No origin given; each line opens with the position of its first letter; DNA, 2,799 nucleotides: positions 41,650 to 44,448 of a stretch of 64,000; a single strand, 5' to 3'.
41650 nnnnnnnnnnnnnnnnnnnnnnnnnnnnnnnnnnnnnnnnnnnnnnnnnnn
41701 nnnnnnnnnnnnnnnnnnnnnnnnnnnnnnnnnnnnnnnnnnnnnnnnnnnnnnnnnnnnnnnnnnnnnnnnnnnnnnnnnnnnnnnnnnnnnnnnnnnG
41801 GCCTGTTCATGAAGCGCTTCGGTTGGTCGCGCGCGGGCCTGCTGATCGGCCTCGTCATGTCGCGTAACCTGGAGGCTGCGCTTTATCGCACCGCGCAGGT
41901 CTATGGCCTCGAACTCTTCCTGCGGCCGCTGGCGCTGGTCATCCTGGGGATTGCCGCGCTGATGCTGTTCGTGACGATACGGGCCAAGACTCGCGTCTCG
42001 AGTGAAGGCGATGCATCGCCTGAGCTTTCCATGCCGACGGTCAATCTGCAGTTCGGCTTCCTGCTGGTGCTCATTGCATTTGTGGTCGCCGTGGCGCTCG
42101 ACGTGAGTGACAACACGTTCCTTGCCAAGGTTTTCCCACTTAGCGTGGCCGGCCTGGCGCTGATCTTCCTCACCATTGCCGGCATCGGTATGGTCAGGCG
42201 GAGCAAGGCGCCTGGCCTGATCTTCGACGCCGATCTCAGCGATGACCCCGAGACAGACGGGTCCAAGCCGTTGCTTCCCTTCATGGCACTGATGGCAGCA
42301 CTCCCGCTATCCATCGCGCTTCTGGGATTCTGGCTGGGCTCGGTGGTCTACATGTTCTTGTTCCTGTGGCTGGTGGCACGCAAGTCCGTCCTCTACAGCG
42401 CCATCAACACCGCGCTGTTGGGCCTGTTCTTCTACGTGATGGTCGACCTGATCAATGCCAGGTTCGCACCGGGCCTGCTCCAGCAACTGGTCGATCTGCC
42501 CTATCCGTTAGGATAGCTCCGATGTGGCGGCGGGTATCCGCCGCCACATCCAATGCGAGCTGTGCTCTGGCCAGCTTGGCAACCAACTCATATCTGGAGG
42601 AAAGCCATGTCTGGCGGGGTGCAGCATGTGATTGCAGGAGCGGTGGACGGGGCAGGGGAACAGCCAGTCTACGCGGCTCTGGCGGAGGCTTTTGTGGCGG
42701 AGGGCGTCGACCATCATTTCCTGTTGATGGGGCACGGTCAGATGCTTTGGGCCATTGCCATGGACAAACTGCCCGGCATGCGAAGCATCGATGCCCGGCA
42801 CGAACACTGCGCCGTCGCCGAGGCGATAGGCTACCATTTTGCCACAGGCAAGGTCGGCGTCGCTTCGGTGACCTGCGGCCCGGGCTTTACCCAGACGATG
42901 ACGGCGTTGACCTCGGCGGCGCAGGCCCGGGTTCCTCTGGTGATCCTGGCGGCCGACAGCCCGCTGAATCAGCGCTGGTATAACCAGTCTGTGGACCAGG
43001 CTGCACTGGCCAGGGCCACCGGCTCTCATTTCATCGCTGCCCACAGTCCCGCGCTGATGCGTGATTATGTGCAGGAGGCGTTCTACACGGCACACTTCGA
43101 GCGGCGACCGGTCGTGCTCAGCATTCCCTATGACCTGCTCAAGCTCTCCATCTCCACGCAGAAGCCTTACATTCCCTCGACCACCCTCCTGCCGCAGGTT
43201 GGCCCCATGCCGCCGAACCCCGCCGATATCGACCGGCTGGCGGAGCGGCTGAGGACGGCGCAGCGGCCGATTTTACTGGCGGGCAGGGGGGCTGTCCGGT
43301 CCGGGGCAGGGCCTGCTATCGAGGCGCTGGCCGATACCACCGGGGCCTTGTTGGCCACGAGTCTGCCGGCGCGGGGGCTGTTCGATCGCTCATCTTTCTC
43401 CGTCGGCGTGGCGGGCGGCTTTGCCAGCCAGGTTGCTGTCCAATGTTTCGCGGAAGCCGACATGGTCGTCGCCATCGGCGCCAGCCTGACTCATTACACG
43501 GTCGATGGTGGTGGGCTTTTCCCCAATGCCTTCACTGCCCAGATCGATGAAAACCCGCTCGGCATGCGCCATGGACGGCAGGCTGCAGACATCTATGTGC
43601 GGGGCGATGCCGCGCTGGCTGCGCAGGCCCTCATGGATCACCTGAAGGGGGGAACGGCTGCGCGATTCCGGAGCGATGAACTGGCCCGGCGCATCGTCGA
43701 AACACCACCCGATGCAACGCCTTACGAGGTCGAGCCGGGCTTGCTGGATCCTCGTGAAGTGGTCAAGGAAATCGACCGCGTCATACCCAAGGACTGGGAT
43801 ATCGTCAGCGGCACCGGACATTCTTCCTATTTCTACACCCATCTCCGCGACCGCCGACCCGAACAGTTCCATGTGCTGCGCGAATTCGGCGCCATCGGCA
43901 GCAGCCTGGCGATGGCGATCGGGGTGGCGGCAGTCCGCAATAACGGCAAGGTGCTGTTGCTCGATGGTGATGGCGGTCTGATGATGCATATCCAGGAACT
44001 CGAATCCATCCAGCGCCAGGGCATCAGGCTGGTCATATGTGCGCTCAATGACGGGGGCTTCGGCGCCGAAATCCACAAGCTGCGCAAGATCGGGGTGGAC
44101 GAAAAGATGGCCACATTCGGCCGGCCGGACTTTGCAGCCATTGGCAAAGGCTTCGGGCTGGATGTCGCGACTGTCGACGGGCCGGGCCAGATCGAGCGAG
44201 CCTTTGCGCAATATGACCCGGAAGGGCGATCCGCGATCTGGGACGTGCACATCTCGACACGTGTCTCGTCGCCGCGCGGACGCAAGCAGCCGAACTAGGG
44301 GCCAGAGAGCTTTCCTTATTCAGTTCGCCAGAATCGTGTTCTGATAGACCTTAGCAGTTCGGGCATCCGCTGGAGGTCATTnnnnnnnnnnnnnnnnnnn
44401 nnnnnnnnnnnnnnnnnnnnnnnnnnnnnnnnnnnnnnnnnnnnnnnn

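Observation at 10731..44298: Uncharacterised CoA-dependent polycarboxylate/branched-acid catabolic island with four MmgE/PrpD paralogues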

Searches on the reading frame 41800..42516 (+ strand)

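Call 11: search_protein_families(library=pfam, proteins=[window:41800-42516:+], max_evalue=0.01)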
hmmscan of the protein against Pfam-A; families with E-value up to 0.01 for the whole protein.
window:41800-42516:+ (238 aa): 1 family
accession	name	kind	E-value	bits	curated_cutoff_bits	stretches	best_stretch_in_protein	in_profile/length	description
PF07331.16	TctB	-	0.00012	22.7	29.1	1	87-214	5-127/137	Tripartite tricarboxylate transporter TctB family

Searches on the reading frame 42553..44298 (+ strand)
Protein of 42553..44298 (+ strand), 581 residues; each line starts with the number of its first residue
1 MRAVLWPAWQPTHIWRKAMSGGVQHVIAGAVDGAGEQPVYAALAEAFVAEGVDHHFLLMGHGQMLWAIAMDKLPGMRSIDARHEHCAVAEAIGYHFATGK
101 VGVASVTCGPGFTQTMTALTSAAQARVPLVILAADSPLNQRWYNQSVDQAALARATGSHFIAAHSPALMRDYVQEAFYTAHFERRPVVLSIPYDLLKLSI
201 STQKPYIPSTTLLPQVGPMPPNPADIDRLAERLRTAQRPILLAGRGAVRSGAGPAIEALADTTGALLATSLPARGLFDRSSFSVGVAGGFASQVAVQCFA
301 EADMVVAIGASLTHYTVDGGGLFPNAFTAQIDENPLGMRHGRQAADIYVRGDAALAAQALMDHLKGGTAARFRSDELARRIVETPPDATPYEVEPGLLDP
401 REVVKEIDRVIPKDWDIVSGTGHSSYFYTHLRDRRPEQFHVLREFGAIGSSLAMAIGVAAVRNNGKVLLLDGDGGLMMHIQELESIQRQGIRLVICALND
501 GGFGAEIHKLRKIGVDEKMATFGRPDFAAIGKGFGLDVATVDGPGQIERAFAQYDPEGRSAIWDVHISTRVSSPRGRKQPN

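Call 7: search_protein_families(library=pfam, proteins=[window:42553-44298:+], max_evalue=0.00001)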
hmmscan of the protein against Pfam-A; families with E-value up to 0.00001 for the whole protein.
window:42553-44298:+ (581 aa): 3 families
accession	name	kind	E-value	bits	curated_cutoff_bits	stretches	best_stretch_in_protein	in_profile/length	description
PF02776.23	TPP_enzyme_N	-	1.1e-25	90.2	26.8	1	41-150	5-117/119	Thiamine pyrophosphate enzyme, N-terminal TPP binding domain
PF02775.26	TPP_enzyme_C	-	4.5e-23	82.2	21.9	1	423-554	4-140/151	Thiamine pyrophosphate enzyme, C-terminal TPP binding domain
PF00205.28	TPP_enzyme_M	-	7.5e-22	77.9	30.4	1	226-360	1-137/137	Thiamine pyrophosphate enzyme, central domain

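Call 22: search_protein_families(library=ncbifam, proteins=[window:42553-44298:+], max_evalue=1e-10)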
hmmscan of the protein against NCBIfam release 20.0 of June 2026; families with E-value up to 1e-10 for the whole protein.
window:42553-44298:+ (581 aa): 51 families (the best 25 are shown)
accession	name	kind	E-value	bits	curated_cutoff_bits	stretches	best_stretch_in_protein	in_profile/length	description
TIGR00118.1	acolac_lg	equivalog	4.4e-57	193.8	538.35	1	43-569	7-536/557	biosynthetic-type acetolactate synthase large subunit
NF005712.0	PRK07524.1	subfamily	6.4e-52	176.7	500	1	75-567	40-529/536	5-guanidino-2-oxopentanoate decarboxylase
NF004919.0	PRK06276.1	equivalog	2e-50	171.7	866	1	42-568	6-539/582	acetolactate synthase large subunit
NF006122.0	PRK08266.1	subfamily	2.9e-48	164.7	571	1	42-567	9-524/543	hypothetical protein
NF006052.0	PRK08199.1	subfamily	6.5e-47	160.1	539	1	42-575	13-545/559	thiamine pyrophosphate protein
NF006187.0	PRK08322.1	equivalog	5.2e-46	157.2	509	1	45-548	10-509/548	acetolactate synthase large subunit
NF005470.0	PRK07064.1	equivalog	6.3e-46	157.5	495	1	41-552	9-514/552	thiamine pyrophosphate-binding protein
TIGR03457.1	sulphoacet_xsc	equivalog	1e-45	156.2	676.4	1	42-553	7-539/579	sulfoacetaldehyde acetyltransferase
NF004710.0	PRK06048.1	equivalog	3e-45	154.7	976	1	41-569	12-539/561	acetolactate synthase large subunit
NF004772.0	PRK06112.1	subfamily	3.7e-45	154.3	673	1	41-568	18-560/578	acetolactate synthase catalytic subunit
NF005713.0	PRK07525.1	subfamily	2.6e-44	151.6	620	1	42-382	11-350/592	sulfoacetaldehyde acetyltransferase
NF006319.0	PRK08527.1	equivalog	3.1e-44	151.4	905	1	44-568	11-539/565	acetolactate synthase large subunit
NF005860.0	PRK07789.1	equivalog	7.6e-43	146.7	881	1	74-504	71-508/615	acetolactate synthase large subunit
NF058623.1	HdaclCoAlyACT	equivalog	2e-42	145.6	600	1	36-578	9-551/575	2-hydroxyacyl-CoA lyase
NF006524.0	PRK08978.1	equivalog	2e-42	145.2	738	1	45-568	9-525/548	acetolactate synthase 2 catalytic subunit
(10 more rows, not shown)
